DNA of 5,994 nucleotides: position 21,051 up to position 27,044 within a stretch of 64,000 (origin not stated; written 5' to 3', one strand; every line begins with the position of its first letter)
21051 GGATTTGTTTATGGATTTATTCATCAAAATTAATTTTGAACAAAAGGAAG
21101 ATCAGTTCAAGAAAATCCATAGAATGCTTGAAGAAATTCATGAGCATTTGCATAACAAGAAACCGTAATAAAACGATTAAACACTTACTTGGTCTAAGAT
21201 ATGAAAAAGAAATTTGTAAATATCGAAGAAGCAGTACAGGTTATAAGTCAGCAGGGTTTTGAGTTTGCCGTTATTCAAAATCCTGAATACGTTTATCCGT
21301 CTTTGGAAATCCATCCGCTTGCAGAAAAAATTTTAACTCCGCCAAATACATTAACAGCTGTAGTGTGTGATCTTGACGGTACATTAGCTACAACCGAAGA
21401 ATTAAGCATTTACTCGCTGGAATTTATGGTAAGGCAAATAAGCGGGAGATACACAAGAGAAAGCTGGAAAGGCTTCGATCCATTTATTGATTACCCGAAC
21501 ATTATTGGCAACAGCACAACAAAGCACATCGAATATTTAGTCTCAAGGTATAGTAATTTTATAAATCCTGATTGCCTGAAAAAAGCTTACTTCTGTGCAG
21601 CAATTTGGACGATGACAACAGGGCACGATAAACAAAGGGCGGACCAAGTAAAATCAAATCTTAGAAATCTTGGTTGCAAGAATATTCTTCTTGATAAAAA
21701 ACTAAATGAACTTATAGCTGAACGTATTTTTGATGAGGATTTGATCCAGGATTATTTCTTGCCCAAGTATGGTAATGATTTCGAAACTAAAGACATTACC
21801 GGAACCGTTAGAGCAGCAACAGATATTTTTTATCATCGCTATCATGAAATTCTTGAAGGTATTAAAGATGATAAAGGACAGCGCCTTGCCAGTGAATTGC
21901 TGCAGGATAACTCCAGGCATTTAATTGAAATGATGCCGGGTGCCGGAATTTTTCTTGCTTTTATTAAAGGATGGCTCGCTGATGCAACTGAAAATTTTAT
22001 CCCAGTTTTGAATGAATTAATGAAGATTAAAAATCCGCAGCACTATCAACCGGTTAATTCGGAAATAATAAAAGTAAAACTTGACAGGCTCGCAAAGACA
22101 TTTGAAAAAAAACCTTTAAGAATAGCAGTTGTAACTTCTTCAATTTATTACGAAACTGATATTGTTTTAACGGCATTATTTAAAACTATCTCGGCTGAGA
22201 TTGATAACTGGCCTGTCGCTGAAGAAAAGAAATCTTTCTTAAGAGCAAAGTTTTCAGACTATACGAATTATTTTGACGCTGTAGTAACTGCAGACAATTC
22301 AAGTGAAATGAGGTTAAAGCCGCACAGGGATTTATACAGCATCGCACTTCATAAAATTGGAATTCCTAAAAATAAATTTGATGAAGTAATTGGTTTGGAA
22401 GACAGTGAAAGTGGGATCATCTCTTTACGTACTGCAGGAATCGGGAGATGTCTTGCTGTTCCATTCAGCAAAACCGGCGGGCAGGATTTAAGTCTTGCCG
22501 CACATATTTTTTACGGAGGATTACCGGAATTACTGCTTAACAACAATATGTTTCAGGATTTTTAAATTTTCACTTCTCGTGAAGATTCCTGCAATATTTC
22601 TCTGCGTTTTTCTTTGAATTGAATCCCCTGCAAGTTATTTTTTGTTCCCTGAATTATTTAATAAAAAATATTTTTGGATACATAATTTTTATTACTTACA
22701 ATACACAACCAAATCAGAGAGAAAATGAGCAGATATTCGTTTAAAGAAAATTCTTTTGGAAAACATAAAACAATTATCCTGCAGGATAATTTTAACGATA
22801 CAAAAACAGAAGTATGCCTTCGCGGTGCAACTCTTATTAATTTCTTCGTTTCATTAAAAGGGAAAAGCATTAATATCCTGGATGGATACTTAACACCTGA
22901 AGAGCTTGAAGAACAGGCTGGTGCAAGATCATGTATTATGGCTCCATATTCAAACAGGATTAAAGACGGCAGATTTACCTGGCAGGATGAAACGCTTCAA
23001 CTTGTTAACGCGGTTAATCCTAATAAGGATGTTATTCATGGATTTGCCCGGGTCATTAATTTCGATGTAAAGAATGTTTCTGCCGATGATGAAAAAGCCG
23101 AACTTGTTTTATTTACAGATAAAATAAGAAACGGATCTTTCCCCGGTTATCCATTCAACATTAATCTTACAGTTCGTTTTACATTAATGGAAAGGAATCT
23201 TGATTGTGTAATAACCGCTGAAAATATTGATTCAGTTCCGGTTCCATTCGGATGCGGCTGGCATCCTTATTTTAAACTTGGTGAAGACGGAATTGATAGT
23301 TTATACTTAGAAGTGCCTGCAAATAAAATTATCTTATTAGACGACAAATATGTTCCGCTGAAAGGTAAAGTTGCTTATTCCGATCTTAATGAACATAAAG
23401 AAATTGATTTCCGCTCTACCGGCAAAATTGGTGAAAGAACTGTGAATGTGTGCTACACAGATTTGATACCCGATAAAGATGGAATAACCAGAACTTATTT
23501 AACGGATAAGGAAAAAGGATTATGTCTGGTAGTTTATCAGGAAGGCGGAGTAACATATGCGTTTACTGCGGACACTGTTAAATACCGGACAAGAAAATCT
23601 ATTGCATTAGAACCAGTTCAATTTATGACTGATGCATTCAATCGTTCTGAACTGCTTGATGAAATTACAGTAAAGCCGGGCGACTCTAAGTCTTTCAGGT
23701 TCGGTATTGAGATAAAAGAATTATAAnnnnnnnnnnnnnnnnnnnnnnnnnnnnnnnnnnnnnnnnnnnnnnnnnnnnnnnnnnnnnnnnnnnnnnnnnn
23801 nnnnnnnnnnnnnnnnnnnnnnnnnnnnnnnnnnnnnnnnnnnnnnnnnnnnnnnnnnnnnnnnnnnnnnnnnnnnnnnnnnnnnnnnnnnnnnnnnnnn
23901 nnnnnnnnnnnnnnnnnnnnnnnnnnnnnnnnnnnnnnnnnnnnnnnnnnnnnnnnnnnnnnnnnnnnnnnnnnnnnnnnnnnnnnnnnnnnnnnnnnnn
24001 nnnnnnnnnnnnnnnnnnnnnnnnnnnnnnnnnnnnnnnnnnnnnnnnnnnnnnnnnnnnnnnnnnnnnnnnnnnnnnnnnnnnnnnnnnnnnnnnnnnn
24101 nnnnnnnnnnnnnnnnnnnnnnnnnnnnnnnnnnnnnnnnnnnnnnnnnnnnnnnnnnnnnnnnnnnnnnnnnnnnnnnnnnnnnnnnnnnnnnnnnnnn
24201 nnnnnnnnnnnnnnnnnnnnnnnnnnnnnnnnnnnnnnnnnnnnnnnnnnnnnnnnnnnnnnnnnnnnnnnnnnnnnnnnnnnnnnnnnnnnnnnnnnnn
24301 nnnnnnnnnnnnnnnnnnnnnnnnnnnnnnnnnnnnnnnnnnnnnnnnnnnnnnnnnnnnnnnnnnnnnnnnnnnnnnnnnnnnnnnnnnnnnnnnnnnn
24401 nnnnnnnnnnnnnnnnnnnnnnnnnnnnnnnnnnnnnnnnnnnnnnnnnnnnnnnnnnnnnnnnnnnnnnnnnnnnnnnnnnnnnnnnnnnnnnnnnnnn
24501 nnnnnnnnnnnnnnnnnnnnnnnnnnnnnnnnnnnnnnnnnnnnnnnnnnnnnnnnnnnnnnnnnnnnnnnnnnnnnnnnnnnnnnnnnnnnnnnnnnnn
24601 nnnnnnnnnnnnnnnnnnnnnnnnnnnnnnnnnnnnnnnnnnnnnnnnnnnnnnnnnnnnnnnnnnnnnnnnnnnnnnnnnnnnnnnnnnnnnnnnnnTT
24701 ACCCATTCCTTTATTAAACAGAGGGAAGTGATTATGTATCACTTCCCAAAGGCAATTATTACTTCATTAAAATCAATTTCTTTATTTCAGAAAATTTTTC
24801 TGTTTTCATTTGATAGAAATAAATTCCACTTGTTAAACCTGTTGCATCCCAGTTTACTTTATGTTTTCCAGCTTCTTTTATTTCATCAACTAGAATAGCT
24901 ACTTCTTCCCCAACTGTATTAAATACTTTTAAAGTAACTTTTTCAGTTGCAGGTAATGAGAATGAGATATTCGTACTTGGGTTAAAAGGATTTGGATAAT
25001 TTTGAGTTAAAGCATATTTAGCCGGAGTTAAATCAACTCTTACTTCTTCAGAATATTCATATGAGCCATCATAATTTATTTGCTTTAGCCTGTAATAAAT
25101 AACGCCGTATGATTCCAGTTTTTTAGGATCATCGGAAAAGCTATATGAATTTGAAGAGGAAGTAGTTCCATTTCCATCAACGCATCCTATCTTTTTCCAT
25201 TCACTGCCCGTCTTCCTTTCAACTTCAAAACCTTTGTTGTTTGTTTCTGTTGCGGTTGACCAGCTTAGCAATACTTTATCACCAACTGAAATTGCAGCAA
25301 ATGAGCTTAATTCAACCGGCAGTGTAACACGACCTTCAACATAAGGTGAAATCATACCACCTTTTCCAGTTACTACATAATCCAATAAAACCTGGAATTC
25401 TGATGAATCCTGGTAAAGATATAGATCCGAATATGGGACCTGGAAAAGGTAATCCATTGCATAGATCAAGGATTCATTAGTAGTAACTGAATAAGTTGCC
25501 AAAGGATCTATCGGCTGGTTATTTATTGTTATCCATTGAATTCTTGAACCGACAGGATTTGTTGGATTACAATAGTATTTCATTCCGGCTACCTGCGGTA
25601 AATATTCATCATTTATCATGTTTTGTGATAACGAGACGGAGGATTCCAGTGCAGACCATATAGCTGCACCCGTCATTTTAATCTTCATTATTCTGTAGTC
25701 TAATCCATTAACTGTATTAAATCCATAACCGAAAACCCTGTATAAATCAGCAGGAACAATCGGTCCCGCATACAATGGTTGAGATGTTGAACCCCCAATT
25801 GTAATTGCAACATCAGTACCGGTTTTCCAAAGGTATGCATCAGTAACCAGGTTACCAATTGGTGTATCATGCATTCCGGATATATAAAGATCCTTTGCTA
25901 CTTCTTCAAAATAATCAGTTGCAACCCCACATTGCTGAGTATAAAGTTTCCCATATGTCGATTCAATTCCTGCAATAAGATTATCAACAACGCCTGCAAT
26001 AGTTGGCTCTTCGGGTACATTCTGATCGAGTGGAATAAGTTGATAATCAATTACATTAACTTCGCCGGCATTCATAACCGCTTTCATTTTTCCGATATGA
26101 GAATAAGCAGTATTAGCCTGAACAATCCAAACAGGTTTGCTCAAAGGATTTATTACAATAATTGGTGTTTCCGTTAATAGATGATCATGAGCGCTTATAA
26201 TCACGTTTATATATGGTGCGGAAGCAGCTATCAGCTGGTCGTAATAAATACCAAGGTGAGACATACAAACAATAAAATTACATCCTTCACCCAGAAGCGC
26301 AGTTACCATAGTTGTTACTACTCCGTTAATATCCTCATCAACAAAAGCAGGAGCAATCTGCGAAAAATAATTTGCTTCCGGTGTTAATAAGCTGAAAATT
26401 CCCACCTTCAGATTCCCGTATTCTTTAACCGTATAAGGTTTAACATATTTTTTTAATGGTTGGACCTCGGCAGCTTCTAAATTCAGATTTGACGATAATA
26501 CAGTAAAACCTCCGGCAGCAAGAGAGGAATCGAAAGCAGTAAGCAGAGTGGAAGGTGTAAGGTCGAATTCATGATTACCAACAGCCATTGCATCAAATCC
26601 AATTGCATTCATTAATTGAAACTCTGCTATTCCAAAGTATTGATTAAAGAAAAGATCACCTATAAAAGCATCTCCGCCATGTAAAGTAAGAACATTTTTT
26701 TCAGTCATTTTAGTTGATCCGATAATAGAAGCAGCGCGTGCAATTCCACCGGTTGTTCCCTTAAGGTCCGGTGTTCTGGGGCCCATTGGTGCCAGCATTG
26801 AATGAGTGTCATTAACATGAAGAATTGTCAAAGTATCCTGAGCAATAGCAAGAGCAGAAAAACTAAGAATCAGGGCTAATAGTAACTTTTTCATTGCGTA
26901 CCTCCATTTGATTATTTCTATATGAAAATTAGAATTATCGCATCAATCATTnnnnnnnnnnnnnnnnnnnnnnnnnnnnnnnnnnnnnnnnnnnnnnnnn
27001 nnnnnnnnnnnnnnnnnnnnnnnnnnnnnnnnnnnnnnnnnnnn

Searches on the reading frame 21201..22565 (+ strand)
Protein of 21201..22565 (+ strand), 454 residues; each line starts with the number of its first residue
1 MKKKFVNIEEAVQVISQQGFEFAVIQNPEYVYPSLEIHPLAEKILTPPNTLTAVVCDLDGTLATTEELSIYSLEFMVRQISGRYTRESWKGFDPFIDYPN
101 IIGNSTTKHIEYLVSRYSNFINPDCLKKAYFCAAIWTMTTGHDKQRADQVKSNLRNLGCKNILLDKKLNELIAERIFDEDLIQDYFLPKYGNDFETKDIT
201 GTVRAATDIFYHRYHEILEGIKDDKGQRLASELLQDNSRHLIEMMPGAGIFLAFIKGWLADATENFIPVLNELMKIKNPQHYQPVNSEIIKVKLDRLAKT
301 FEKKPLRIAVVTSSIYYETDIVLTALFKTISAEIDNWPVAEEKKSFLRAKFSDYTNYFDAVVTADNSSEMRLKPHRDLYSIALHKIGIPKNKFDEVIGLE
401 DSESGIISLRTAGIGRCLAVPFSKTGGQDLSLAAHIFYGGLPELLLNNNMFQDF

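Call 71: search_protein_families(library=pfam, proteins=[window:21201-22565:+], max_evalue=0.00001)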
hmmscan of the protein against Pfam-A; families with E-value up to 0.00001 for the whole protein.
window:21201-22565:+ (454 aa): 1 family
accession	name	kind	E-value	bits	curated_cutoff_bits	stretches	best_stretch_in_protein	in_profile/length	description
PF13419.12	HAD_2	-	3.9e-08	34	23.8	0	353-415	117-174/178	Haloacid dehalogenase-like hydrolase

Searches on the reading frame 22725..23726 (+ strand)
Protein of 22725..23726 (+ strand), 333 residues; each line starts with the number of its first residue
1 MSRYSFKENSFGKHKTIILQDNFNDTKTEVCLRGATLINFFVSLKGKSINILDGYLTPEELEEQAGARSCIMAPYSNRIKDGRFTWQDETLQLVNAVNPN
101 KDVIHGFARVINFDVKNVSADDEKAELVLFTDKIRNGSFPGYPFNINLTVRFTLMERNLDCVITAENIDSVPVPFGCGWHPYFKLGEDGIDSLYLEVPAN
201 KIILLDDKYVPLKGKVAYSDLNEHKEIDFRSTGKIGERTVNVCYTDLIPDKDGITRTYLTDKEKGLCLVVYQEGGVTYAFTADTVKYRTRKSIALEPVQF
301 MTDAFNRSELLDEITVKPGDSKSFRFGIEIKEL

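Call 71: search_protein_families(library=pfam, proteins=[window:22725-23726:+], max_evalue=0.00001)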
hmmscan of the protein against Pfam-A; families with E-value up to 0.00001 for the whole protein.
window:22725-23726:+ (333 aa): 1 family
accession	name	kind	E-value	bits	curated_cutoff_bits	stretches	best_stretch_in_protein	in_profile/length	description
PF01263.26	Aldose_epim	-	7.2e-36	124.5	27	1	19-326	5-296/299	Aldose 1-epimerase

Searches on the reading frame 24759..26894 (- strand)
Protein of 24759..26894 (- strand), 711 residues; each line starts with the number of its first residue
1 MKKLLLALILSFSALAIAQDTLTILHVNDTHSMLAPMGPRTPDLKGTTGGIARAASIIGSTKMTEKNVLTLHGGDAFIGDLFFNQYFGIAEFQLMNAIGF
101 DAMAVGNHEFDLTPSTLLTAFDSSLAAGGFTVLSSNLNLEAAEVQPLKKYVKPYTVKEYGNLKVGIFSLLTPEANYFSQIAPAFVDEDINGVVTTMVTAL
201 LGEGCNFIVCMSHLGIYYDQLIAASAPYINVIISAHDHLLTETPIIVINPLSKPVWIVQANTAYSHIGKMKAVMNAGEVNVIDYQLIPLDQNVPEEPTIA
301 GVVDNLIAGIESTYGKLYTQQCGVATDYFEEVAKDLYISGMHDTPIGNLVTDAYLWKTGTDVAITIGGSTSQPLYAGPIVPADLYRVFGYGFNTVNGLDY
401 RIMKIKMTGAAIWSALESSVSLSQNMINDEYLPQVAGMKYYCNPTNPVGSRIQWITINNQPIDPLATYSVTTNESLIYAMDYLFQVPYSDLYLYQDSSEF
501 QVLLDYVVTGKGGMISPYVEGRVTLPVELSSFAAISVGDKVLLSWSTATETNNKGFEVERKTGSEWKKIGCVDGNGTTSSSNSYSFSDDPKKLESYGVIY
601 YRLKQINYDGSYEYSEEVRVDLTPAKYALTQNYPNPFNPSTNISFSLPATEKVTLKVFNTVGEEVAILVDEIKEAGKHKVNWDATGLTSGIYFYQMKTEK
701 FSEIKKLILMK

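Call 72: search_protein_families(library=pfam, proteins=[window:24759-26894:-], max_evalue=0.00001)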
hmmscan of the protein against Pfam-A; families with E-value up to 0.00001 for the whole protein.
window:24759-26894:- (711 aa): 3 families
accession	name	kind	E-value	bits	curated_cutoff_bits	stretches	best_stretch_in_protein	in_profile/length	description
PF02872.23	5_nucleotid_C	-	1.4e-27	97.2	23.6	1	341-474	19-144/158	5'-nucleotidase, C-terminal domain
PF18962.6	Por_Secre_tail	-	2.6e-11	44.1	27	1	633-708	2-74/75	Secretion system C-terminal sorting domain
PF00149.33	Metallophos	-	1e-06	29.8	21.5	1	23-238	2-189/191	Calcineurin-like phosphoesterase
